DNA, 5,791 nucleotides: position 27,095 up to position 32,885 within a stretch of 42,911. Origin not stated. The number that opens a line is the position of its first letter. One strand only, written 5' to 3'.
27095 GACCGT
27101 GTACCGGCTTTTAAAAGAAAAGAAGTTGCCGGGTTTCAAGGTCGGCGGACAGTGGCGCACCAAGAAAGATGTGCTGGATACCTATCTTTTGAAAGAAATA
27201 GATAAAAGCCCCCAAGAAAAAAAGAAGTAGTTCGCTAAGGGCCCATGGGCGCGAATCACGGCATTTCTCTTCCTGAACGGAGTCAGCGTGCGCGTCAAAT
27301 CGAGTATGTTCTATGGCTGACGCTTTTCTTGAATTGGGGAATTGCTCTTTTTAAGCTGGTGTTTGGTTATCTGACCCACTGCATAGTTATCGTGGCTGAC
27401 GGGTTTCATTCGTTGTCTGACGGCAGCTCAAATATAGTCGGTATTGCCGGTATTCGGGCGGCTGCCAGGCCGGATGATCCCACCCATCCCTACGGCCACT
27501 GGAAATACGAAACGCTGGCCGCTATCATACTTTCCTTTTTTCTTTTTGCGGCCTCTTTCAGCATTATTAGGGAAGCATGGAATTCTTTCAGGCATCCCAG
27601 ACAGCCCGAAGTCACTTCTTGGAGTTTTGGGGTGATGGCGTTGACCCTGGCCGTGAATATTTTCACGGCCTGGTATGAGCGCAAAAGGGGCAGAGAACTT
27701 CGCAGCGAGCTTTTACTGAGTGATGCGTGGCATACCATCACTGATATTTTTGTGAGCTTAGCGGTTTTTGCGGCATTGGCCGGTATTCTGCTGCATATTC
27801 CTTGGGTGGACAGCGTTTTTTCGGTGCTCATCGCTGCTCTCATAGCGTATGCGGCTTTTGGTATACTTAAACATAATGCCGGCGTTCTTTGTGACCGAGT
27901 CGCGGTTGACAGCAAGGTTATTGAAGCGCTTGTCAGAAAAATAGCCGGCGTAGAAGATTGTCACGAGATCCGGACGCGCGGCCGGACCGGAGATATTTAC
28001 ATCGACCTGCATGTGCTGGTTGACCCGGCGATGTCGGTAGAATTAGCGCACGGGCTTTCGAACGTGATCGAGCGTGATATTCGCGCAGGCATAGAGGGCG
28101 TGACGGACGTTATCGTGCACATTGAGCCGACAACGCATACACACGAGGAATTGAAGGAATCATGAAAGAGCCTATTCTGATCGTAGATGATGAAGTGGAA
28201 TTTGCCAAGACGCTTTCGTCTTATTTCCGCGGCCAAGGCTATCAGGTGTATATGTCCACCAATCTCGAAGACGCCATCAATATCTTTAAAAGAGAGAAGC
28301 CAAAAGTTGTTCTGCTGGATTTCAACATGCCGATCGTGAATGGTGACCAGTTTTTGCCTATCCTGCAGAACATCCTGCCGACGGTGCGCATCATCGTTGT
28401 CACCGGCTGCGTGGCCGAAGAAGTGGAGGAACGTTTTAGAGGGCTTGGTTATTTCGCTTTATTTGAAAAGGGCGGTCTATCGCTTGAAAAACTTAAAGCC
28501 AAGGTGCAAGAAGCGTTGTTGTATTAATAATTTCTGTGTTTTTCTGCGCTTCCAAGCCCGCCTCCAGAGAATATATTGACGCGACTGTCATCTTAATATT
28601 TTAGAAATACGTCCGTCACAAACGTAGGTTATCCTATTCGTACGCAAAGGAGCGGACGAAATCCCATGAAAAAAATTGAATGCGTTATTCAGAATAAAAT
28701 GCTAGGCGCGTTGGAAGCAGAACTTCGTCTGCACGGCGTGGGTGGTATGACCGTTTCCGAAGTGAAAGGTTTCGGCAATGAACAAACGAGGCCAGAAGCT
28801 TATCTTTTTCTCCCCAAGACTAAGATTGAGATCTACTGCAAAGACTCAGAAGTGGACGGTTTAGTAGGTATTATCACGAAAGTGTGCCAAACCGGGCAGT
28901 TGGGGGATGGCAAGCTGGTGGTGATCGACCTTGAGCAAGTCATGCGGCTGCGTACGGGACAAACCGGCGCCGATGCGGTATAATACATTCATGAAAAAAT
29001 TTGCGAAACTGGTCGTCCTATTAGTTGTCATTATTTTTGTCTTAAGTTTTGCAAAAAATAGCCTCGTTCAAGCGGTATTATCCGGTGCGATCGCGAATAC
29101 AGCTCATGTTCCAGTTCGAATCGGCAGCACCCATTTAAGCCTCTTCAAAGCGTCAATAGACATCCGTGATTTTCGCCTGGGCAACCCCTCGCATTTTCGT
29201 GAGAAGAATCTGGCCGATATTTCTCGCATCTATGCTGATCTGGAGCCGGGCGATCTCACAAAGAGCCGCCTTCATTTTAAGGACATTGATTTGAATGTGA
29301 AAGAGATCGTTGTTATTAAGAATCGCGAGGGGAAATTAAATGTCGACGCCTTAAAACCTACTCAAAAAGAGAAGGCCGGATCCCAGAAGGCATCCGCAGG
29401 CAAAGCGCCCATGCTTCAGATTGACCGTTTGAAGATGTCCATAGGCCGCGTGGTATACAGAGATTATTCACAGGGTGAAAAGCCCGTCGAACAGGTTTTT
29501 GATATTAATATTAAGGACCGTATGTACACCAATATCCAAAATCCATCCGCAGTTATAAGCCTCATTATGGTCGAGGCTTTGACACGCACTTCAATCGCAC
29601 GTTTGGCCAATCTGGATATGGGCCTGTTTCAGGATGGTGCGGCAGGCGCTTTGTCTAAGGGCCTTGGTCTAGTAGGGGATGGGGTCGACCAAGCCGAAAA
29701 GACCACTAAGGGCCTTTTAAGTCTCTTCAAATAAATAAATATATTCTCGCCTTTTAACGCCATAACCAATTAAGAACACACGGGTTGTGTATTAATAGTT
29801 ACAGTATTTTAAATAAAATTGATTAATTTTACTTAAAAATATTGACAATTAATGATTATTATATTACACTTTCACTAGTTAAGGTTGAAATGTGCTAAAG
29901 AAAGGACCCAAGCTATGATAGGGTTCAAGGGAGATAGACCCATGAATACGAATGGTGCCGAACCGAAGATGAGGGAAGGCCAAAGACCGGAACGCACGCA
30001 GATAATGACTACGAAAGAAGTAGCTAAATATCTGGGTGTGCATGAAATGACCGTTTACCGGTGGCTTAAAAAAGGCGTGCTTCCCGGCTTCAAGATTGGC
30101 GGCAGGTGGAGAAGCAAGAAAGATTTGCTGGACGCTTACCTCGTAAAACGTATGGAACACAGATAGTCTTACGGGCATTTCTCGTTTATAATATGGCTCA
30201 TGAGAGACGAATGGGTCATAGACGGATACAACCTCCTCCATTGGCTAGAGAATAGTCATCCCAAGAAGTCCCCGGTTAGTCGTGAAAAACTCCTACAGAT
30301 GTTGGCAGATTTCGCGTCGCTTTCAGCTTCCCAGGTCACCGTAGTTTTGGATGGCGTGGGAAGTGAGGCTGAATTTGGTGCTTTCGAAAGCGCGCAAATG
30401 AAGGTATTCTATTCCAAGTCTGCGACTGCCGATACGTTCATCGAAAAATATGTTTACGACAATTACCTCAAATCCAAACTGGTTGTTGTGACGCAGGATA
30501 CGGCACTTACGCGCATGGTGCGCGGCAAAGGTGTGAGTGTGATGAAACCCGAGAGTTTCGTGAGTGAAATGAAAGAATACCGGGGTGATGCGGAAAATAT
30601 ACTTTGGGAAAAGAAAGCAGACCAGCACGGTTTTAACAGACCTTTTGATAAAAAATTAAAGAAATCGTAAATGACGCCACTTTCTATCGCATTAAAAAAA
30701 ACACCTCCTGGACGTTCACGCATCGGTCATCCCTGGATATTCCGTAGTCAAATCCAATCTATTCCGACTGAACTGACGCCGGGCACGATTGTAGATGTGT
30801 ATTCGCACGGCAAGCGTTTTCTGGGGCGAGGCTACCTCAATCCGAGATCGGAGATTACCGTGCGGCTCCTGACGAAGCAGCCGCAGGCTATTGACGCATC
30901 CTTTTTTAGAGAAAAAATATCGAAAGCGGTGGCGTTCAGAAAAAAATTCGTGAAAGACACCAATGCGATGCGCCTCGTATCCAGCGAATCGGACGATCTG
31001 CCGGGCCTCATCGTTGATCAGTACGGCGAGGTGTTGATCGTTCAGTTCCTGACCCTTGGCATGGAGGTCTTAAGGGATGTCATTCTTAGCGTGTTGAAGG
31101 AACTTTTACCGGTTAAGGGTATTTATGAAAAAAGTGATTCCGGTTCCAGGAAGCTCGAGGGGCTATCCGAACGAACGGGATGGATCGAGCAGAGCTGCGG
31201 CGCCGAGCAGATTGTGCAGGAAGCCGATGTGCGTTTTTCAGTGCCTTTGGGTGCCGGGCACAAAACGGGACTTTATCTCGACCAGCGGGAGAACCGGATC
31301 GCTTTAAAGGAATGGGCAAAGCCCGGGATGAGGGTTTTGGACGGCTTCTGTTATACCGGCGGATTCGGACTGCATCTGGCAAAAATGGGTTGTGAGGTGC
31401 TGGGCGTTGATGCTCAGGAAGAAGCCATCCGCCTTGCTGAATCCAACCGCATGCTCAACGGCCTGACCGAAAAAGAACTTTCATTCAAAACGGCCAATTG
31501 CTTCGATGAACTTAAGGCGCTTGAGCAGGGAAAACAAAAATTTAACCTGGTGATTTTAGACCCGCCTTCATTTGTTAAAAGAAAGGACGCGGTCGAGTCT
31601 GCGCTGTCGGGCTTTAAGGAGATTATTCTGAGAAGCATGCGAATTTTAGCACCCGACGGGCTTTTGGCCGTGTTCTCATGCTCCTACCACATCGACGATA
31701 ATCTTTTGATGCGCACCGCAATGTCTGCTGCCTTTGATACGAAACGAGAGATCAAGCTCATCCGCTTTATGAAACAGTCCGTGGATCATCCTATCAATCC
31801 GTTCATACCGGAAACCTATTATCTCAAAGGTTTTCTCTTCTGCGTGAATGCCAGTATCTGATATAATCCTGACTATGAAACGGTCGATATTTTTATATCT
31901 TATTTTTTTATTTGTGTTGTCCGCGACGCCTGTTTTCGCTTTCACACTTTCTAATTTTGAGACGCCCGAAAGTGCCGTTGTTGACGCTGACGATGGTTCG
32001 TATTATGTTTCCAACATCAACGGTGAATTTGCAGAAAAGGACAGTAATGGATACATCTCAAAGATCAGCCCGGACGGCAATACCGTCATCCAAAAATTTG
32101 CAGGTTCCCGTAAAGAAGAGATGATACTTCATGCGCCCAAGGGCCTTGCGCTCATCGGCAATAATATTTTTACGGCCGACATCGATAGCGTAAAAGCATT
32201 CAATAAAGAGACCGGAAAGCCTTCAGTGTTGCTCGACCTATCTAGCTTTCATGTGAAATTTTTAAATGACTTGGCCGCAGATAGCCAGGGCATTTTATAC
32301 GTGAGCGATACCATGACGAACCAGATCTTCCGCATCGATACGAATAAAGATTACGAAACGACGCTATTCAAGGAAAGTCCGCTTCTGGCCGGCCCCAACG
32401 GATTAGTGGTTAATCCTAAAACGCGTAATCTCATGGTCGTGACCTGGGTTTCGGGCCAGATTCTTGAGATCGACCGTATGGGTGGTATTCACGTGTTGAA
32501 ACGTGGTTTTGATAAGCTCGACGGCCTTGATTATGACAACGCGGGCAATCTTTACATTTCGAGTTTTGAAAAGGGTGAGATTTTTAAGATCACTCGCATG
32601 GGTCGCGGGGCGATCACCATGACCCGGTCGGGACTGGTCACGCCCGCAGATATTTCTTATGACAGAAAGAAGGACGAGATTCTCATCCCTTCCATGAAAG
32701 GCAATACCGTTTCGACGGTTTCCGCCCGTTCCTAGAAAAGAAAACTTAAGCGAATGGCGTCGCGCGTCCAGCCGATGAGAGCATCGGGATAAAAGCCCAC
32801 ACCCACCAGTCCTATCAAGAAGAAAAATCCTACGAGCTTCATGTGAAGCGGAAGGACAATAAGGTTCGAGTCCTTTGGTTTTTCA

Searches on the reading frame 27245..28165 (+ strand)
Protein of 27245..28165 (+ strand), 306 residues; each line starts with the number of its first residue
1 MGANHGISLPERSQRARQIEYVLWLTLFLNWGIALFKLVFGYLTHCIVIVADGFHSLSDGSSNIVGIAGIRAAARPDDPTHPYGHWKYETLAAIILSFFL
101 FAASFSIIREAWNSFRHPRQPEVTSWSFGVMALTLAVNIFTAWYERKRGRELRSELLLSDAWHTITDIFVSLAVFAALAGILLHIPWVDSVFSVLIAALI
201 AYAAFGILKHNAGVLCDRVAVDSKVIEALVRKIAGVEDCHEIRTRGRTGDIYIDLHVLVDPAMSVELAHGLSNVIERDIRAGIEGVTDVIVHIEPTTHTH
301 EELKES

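Call 31: search_protein_families(library=pfam, proteins=[window:27245-28165:+], max_evalue=0.00001)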
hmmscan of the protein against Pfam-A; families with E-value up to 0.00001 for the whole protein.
window:27245-28165:+ (306 aa): 2 families
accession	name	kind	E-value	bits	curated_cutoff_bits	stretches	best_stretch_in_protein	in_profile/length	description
PF01545.26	Cation_efflux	-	8.9e-47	159.9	26.6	1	23-215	1-197/198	Cation efflux family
PF16916.11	ZT_dimer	-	2e-18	66.6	26.7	1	224-295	7-77/78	Dimerisation domain of Zinc Transporter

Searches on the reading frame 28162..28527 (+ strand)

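Call 32: search_protein_families(library=pfam, proteins=[window:28162-28527:+], max_evalue=0.00001)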
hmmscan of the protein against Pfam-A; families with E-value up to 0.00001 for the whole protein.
window:28162-28527:+ (121 aa): 1 family
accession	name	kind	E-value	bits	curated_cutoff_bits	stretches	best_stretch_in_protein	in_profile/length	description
PF00072.30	Response_reg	-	7.1e-17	62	30.2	1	5-114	1-109/111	Response regulator receiver domain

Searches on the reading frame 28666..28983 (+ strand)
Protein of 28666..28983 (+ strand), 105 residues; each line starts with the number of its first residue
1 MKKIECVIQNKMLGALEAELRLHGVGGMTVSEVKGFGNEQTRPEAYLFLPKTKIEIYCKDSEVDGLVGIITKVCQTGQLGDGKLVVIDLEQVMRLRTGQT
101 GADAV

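Call 32: search_protein_families(library=pfam, proteins=[window:28666-28983:+], max_evalue=0.00001)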
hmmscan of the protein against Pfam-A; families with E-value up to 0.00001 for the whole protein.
window:28666-28983:+ (105 aa): 1 family
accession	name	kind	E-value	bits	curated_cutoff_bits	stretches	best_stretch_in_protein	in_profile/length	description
PF00543.27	P-II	-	1.3e-20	74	25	1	1-98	1-101/102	Nitrogen regulatory protein P-II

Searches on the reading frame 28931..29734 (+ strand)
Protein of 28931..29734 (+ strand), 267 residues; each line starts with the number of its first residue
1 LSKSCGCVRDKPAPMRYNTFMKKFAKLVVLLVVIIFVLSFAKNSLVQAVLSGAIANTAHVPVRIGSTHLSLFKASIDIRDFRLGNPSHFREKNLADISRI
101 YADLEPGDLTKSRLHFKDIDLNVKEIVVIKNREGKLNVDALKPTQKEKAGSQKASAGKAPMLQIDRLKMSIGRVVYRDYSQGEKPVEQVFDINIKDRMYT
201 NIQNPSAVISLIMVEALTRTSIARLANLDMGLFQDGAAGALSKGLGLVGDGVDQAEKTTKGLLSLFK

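Call 32: search_protein_families(library=pfam, proteins=[window:28931-29734:+], max_evalue=0.00001)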
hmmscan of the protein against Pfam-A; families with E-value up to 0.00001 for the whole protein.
window:28931-29734:+ (267 aa): 2 families
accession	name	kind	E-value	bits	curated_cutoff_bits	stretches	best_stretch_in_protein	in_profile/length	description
PF05359.17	DUF748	-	3.3e-17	62.3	50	1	21-194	14-182/1037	Domain of Unknown Function (DUF748)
PF05170.20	AsmA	-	1.3e-07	31.2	29.8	1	24-183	12-178/607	AsmA family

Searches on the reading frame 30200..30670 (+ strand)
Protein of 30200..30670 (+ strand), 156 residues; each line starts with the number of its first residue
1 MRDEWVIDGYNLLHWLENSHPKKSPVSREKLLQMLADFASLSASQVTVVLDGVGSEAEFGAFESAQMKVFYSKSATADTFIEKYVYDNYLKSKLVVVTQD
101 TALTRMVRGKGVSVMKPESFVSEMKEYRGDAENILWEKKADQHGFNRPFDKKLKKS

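Call 32: search_protein_families(library=pfam, proteins=[window:30200-30670:+], max_evalue=0.00001)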
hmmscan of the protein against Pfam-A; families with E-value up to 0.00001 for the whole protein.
window:30200-30670:+ (156 aa): 1 family
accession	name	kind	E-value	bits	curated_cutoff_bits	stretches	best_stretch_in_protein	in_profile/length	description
PF05991.17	NYN_YacP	-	3.7e-24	86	24.6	1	6-152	2-156/166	YacP-like NYN domain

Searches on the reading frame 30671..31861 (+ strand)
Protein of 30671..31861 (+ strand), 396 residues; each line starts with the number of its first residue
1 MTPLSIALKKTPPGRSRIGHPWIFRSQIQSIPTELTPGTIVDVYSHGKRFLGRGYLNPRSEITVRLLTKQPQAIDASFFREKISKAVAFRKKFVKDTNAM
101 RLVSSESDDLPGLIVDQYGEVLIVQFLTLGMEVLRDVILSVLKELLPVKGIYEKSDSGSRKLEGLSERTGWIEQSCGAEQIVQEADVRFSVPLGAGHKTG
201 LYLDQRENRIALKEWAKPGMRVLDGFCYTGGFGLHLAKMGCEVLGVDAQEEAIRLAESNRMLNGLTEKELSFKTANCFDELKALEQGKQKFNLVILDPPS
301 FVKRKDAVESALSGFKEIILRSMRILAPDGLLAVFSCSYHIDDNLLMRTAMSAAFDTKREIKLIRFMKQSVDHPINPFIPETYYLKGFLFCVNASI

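Call 32: search_protein_families(library=pfam, proteins=[window:30671-31861:+], max_evalue=0.00001)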
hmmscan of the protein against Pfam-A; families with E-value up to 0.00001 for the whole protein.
window:30671-31861:+ (396 aa): 5 families
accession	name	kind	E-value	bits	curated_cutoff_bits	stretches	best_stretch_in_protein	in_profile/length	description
PF17785.7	PUA_3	-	3.2e-19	68.9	22.6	1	15-69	10-64/64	PUA-like domain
PF10672.15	Methyltrans_SAM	-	4.8e-16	59.3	27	1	174-349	80-251/286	S-adenosylmethionine-dependent methyltransferase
PF13847.12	Methyltransf_31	-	2.2e-13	50.6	27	1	217-345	2-126/145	Methyltransferase domain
PF09445.16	Methyltransf_15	-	2.5e-07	30.8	22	1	221-299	3-80/165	RNA cap guanine-N2 methyltransferase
PF05175.20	MTS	-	1.7e-06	28.2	23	1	219-337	32-141/170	Methyltransferase small domain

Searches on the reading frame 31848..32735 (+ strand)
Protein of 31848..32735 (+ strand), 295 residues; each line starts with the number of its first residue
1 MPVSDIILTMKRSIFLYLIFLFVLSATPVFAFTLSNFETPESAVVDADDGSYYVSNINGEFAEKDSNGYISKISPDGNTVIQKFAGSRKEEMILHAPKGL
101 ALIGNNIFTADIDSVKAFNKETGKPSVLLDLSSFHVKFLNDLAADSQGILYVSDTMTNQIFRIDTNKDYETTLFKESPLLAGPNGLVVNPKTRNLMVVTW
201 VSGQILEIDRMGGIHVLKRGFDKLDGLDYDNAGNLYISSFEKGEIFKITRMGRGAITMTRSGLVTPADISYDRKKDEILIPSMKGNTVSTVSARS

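Call 32: search_protein_families(library=pfam, proteins=[window:31848-32735:+], max_evalue=0.00001)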
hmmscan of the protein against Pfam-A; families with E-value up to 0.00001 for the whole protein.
window:31848-32735:+ (295 aa): 2 families
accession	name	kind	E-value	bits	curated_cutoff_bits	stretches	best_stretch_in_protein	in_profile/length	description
PF01436.27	NHL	-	4.2e-07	30.1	20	0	140-161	5-26/28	NHL repeat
PF08450.18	SGL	-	3.2e-06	27.4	26.3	0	107-253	54-215/246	SMP-30/Gluconolactonase/LRE-like region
